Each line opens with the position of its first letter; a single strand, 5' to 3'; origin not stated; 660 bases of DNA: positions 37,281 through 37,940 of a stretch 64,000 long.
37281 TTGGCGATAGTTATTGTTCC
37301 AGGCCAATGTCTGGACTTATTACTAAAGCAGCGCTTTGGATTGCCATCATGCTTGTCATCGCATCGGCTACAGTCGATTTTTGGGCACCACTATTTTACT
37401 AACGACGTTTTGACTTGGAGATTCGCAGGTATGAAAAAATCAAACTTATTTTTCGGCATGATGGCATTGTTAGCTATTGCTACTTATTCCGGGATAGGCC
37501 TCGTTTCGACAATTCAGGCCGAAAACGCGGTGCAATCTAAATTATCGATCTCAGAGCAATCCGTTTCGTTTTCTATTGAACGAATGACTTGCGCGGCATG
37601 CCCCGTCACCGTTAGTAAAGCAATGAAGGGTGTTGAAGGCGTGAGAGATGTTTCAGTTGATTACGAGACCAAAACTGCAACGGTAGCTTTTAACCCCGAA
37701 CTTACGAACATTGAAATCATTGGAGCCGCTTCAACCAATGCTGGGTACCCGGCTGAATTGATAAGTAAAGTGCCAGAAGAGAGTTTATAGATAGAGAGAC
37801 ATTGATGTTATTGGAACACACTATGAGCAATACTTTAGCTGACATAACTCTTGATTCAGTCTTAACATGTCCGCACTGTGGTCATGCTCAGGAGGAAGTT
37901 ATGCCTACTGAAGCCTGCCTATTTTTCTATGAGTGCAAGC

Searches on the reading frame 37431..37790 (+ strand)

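Call 12: search_protein_families(library=pfam, proteins=[window:37431-37790:+], max_evalue=0.01)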
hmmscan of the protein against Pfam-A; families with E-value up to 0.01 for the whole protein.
window:37431-37790:+ (119 aa): 1 family
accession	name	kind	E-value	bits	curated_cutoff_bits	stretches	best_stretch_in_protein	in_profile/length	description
PF00403.32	HMA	-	3.1e-13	50.3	24.8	1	47-106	2-61/62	Heavy-metal-associated domain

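Call 13: search_protein_families(library=ncbifam, proteins=[window:37431-37790:+], max_evalue=0.01)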
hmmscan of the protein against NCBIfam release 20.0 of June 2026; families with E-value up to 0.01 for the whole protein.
window:37431-37790:+ (119 aa): 14 families
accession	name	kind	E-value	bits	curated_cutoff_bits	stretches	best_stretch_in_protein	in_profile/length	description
NF045683.1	MerT_CopZ_Se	exception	5e-21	75.2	375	1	12-114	133-233/235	MerT/CopZ fusion-like heavy metal transport selenoprotein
TIGR02052.1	MerP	equivalog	9.5e-20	70.9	92.55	1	34-110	14-90/92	mercury resistance system periplasmic binding protein MerP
NF041115.1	UxxU_metal_bind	equivalog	1.2e-15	57.3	95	1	43-112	4-73/74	metal-binding (seleno)protein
NF033556.1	MerTP_fusion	equivalog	1.1e-13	51.2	180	1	12-107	92-184/186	mercuric transport protein MerTP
NF047957.1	CopZ_AFE_1862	equivalog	1.2e-11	44.8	85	1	47-108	3-61/62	CopZ family metallochaperone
NF033794.2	chaper_CopZ_Eh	exception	2.3e-10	40.5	95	1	46-111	3-68/68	copper chaperone CopZ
NF033795.1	chaper_CopZ_Bs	exception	2.7e-09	37.1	91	1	47-106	4-63/66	copper chaperone CopZ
NF010311.1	PRK13748.1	subfamily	6e-09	35.3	600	1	47-113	3-68/560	mercury(II) reductase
NF007952.0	PRK10671.1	equivalog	3.8e-08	32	1316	1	30-112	90-169/838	copper-exporting P-type ATPase CopA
NF008262.1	PRK11033.1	equivalog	7.3e-08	31.3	1005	1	31-109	29-105/731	zinc/cadmium/mercury/lead-transporting ATPase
TIGR00003.1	TIGR00003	subfamily_domain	1.3e-07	31.7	62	1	46-108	3-65/66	copper ion binding protein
NF033775.1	P_type_ZntA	exception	1.5e-06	26.8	1240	1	30-107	35-110/732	Zn(II)/Cd(II)/Pb(II) translocating P-type ATPase ZntA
NF033553.1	MerP_Gpos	exception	2e-06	27.6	110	1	24-107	27-110/112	mercury resistance system substrate-binding protein MerP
NF033781.1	chaper_CopP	exception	3.1e-06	27.2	112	1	46-106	3-62/65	copper-binding metallochaperone CopP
